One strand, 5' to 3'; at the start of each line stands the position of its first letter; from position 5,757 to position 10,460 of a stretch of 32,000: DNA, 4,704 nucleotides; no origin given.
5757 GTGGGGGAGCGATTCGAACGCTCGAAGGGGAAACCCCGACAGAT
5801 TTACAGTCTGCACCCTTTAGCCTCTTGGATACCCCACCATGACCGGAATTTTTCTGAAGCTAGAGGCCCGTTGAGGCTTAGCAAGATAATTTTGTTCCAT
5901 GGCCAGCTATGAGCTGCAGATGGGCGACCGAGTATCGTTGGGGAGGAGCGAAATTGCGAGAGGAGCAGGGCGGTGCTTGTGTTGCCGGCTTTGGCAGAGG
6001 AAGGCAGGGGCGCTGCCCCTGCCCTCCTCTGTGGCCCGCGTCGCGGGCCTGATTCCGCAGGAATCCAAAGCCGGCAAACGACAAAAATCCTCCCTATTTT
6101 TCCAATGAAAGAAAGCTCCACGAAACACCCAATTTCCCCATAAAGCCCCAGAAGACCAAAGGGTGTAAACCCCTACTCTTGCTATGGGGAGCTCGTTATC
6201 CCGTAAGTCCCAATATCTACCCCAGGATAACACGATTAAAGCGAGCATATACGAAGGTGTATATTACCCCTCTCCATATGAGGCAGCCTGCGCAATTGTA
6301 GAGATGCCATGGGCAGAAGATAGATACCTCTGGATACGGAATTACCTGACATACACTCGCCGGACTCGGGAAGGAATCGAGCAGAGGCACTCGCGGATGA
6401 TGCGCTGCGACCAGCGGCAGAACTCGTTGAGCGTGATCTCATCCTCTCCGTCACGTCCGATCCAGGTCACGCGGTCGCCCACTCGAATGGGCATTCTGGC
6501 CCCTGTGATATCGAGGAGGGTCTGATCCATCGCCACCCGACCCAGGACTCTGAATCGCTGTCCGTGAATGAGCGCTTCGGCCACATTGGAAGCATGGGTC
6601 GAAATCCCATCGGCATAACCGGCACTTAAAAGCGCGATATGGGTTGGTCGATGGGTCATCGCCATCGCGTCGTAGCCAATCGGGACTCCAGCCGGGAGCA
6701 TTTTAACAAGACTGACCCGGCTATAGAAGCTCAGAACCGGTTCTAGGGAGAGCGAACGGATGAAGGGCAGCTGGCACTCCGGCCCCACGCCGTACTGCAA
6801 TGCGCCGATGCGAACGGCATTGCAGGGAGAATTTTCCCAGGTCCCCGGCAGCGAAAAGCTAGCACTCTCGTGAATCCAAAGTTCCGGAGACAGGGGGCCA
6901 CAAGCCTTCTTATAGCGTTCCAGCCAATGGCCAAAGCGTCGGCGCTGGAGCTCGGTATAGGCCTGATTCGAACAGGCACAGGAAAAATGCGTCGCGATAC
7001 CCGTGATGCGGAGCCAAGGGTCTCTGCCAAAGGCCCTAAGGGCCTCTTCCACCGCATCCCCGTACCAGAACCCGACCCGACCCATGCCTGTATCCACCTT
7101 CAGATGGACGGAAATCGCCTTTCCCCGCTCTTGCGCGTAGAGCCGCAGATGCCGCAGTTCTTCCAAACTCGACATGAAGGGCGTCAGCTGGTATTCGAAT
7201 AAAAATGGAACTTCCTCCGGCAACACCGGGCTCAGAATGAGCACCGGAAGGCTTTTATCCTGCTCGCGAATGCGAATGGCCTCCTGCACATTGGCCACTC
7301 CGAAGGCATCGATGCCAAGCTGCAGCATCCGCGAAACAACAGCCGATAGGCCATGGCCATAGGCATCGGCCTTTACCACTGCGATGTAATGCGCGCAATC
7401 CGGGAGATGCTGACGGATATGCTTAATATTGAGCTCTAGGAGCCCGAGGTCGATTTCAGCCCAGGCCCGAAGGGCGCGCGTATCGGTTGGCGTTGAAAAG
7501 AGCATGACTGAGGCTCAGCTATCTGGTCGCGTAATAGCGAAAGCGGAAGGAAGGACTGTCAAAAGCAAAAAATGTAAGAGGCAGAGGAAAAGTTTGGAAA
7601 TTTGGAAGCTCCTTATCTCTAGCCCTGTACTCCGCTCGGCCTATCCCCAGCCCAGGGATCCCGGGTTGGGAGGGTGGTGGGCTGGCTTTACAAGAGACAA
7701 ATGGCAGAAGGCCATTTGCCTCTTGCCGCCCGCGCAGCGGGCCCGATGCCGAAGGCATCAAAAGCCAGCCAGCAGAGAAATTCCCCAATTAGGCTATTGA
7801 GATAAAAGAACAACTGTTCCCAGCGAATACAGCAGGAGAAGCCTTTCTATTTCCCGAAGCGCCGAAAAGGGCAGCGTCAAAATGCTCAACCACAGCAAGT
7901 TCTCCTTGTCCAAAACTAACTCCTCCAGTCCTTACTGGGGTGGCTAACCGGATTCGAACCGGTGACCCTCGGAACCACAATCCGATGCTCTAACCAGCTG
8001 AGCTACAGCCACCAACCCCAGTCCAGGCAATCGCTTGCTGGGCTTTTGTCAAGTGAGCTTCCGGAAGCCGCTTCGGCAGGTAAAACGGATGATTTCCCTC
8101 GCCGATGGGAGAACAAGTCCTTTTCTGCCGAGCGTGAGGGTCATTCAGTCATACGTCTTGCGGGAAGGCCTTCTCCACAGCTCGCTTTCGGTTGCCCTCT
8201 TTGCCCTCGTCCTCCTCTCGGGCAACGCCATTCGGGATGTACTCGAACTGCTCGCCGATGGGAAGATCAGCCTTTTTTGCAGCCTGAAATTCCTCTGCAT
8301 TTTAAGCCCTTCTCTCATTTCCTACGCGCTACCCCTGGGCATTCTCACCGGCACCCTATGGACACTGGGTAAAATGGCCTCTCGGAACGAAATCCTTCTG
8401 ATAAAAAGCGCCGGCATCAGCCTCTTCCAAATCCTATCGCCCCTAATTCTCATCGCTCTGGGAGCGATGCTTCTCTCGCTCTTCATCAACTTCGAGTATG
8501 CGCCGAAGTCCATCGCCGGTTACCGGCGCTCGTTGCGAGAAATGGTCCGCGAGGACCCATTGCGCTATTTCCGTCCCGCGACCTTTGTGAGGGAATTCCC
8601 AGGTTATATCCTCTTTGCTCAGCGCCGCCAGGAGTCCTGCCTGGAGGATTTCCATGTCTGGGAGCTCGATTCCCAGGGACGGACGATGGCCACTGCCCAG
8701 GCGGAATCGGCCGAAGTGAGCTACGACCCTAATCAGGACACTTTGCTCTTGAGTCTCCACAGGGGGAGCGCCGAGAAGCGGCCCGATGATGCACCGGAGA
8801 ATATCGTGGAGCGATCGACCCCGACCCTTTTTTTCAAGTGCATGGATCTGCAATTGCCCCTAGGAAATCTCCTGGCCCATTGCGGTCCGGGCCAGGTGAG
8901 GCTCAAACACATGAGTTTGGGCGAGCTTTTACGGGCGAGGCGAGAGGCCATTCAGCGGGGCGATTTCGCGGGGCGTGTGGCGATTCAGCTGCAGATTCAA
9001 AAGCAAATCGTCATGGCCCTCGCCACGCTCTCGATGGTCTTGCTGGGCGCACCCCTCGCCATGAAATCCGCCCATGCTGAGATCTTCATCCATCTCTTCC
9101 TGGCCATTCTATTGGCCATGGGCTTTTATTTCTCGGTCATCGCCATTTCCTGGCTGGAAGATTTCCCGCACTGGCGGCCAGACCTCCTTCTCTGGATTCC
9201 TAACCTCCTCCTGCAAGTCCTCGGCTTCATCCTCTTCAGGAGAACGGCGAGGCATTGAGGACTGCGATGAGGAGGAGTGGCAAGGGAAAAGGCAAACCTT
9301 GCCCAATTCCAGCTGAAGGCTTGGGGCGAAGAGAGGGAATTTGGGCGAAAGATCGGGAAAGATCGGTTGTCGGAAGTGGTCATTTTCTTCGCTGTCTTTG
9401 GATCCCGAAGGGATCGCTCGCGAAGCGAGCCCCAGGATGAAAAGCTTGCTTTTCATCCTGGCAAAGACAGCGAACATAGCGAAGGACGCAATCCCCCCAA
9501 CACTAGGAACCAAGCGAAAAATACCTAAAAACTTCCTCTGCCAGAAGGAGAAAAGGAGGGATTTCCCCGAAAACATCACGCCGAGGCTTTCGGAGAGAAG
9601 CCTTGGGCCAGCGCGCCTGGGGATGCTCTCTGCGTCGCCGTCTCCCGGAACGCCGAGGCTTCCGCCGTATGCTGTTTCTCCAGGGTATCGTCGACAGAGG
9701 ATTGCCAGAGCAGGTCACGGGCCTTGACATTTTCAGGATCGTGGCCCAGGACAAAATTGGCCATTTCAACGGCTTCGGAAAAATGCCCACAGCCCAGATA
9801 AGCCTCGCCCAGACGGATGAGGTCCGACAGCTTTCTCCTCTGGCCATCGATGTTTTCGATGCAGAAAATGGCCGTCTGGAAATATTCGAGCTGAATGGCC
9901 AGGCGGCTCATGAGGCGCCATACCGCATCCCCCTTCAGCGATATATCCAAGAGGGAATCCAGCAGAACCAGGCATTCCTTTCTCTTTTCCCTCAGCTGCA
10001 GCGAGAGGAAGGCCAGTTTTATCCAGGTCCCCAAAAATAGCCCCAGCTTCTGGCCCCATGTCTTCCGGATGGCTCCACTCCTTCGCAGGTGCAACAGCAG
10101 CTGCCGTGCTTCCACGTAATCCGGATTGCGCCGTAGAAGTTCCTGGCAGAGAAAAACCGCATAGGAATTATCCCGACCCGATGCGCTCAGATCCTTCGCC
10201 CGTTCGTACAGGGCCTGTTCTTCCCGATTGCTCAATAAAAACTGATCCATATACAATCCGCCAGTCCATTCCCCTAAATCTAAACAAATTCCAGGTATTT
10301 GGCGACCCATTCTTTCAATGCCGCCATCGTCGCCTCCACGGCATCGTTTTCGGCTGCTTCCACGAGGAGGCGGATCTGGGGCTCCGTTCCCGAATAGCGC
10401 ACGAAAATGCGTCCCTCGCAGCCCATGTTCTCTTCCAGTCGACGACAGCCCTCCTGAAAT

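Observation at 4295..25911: Ten-copy family of intergenic 'cloverleaf' elements conserved in structure, not sequence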

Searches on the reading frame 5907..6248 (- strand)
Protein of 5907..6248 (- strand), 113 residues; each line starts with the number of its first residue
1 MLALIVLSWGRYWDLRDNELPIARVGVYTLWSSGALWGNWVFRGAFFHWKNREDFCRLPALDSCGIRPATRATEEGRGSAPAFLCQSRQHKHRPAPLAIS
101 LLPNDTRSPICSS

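Call 63: search_protein_families(library=pfam, proteins=[window:5907-6248:-], max_evalue=0.01)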
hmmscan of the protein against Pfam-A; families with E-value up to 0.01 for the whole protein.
window:5907-6248:- (113 aa): 0 families

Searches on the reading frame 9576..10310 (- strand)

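Call 63: search_protein_families(library=pfam, proteins=[window:9576-10310:-], max_evalue=0.01)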
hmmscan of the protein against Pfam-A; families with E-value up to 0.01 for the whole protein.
window:9576-10310:- (244 aa): 5 families
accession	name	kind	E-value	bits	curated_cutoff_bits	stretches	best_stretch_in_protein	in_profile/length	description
PF13428.12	TPR_14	-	0.00012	22.9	23.5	0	164-201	4-41/44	Tetratricopeptide repeat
PF07719.23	TPR_2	-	0.0012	19.3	27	0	164-182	4-22/34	Tetratricopeptide repeat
PF14559.12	TPR_19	-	0.0013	19.5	25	0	165-195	29-59/68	Tetratricopeptide repeat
PF12895.13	ANAPC3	-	0.0019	18.9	27.2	0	143-206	4-67/82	Anaphase-promoting complex, cyclosome, subunit 3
PF14863.12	Alkyl_sulf_dimr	-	0.0029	18.4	26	0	164-205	72-113/139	Alkyl sulfatase dimerisation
